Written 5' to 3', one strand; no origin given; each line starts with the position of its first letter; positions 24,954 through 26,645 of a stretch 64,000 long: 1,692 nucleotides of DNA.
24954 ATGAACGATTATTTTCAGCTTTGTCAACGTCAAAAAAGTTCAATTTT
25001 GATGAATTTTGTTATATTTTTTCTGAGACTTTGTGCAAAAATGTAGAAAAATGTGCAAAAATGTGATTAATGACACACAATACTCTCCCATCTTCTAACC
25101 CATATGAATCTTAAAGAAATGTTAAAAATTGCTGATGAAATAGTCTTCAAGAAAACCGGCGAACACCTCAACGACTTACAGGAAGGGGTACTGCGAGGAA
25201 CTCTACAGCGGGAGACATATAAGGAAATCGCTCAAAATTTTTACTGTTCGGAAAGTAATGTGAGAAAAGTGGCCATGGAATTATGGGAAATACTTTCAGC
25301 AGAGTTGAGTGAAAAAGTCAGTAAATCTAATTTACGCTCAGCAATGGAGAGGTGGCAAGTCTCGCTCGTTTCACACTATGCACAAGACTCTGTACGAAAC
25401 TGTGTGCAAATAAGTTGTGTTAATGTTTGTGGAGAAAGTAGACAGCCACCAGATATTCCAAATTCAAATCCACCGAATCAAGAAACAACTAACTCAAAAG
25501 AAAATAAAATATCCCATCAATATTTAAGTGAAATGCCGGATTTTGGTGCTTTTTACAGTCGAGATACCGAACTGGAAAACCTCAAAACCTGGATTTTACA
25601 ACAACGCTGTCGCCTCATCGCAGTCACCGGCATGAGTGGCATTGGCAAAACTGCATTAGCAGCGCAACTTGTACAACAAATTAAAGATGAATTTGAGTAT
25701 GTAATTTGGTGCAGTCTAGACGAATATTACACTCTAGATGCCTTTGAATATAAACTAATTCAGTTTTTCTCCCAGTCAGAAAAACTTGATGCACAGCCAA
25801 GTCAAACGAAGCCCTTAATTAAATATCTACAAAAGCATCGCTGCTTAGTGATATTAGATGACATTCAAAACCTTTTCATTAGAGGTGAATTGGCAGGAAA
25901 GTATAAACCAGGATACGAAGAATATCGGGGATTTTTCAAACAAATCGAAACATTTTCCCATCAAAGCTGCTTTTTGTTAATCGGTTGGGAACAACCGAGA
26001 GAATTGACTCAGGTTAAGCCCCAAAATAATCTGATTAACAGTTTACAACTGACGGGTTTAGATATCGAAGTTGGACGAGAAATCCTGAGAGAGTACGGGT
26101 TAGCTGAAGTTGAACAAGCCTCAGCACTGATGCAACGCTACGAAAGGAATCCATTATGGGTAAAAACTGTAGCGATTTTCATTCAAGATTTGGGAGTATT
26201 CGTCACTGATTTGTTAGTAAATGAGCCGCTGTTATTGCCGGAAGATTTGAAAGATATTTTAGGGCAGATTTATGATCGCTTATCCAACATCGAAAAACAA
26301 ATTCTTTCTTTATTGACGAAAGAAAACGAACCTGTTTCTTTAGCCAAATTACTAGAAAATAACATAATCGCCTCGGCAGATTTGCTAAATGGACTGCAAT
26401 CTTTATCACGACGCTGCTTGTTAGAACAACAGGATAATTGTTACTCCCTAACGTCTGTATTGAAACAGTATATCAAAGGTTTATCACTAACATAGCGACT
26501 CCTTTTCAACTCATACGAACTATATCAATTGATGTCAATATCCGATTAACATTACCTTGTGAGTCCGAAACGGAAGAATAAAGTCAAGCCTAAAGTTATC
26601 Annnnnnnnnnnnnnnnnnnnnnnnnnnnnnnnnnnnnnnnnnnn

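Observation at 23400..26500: Low-GC island carrying a short STAND (NB-ARC) NTPase divergent from a two-gene operon of unknown proteins. Candidate defence locus.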

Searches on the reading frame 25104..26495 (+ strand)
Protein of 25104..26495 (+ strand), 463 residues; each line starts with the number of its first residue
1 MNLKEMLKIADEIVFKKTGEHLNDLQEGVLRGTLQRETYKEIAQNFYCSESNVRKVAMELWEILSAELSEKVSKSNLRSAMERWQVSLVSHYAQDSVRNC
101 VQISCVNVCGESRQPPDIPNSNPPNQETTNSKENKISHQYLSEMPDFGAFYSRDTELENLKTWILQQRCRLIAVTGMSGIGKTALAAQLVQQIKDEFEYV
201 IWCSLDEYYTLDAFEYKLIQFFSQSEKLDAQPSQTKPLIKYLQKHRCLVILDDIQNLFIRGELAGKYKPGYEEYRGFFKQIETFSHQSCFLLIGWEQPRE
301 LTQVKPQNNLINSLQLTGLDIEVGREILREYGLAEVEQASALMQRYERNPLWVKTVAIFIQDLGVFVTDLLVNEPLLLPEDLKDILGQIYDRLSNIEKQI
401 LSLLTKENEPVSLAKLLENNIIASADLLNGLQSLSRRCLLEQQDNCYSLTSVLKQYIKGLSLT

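Call 3: search_protein_families(library=pfam, proteins=[window:25104-26495:+], max_evalue=0.1)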
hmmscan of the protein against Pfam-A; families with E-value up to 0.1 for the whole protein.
window:25104-26495:+ (463 aa): 22 families
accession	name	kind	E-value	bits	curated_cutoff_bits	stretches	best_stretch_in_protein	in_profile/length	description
PF00931.28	NB-ARC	-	2.4e-14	53.6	23.5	1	154-254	2-109/248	NB-ARC domain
PF13401.12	AAA_22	-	1.7e-08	35.3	27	1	168-294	4-122/130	AAA domain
PF13191.12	AAA_16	-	2.1e-08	35.3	32.6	1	150-227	2-88/167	AAA ATPase domain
PF01637.24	ATPase_2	-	1.4e-07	32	33.2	1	150-217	1-68/225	ATPase domain predominantly from Archaea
PF05729.18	NACHT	-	3.7e-06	27.3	26.7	1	170-258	1-94/167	NACHT domain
PF13173.12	AAA_14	-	2.4e-05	24.8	27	1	170-257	3-74/129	AAA domain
PF20703.3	nSTAND1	-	0.00011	22.4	27.1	1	148-261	14-131/379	Novel STAND NTPase 1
PF20720.3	nSTAND3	-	0.00012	22.3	27.2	1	167-209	15-58/155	Novel STAND NTPase 3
PF00004.35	AAA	-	0.00032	21.6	21.2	1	174-286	3-97/131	ATPase family associated with various cellular activities (AAA)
PF24883.2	NPHP3_N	-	0.0004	21.1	24.8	1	158-200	10-53/164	Nephrocystin 3, N-terminal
PF25201.1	nSTAND6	-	0.0016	18.9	27.7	1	151-235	2-84/148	Novel STAND NTPase 6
PF04665.18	Pox_A32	-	0.0061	16.5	22.8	1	172-260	16-113/242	Poxvirus A32 protein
PF00448.28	SRP54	-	0.028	14.5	22.7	1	171-208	3-40/196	SRP54-type protein, GTPase domain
PF08433.16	KTI12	-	0.028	14.4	22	1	171-254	3-79/271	Chromatin associated protein KTI12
PF04317.18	DUF463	-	0.038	13.4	25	1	172-194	3-25/443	YcjX-like family, DUF463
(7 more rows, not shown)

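Call 4: search_protein_families(library=padloc, proteins=[window:25104-26495:+], max_evalue=0.1)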
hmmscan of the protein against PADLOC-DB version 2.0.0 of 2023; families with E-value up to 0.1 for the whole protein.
window:25104-26495:+ (463 aa): 7 families
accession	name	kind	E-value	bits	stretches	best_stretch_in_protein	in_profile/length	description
PDLC04985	PDC-S27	-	1.7e-06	25.2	1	149-256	5-111/484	-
PDLC04984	PDC-S27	-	0.0001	19.3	1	152-243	6-97/474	-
PDLC05079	PDC-S73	-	0.00037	17.4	1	130-200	154-223/752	-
PDLC04786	PDC-S01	-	0.0027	14.5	1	157-256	8-98/439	-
PDLC04791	PDC-S01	-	0.0032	14.2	1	156-256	6-91/395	-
PDLC04140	mad8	-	0.019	12.5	1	158-207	15-67/314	mads_8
PDLC02975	WH_III-A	-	0.026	13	1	393-457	1-65/103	-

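Call 5: search_protein_families(library=ncbifam, proteins=[window:25104-26495:+], max_evalue=0.1)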
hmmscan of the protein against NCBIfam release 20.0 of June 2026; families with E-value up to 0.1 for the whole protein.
window:25104-26495:+ (463 aa): 23 families
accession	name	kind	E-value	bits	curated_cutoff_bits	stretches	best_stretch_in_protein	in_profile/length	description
NF040586.1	FxSxx_TPR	equivalog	1.8e-06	26.7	300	1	149-207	7-63/830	FxSxx-COOH system tetratricopeptide repeat protein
TIGR00235.1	udk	equivalog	0.00035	20.3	220.3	1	167-210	4-45/207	uridine kinase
NF004018.0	PRK05480.1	equivalog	0.00037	20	180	1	166-210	3-45/210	uridine kinase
NF004041.0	PRK05541.1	subfamily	0.0012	18.9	127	1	167-251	5-83/176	adenylyl-sulfate kinase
TIGR02928.1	TIGR02928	subfamily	0.0017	17.3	181.3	1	144-258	13-142/366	orc1/cdc6 family replication initiation protein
NF006085.0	PRK08233.1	equivalog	0.0037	17.1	198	0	168-243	4-72/184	hypothetical protein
NF041717.1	HaaA_phane_TPR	equivalog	0.0055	14.8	1125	1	99-189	55-148/882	cyclophane-containing RiPP biosynthesis TPR protein HaaT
NF010248.0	PRK13695.1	equivalog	0.006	16.3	156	1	172-196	6-30/180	NTPase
TIGR02937.1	sigma70-ECF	superfamily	0.019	14.6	42.9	1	11-57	107-154/165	sigma-70 family RNA polymerase sigma factor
NF005655.0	PRK07429.1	subfamily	0.023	13.9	236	1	167-213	6-50/326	phosphoribulokinase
NF005115.0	PRK06547.1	equivalog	0.027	13.9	173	1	162-194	8-40/172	hypothetical protein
NF005807.0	PRK07667.1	equivalog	0.03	13.9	221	1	170-209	18-57/193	kinase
TIGR03420.1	DnaA_homol_Hda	equivalog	0.034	13.7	194.8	1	143-212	10-81/226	DnaA regulatory inactivator Hda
NF011059.0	PRK14490.1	equivalog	0.037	13.2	354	1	172-199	14-41/374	bifunctional molybdenum cofactor guanylyltransferase MobA/molybdopterin-guanine dinucleotide biosynthesis adaptor protein MobB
NF038214.1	IS21_help_AAA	equivalog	0.054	13.2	200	0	156-204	80-125/232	IS21-like element helper ATPase IstB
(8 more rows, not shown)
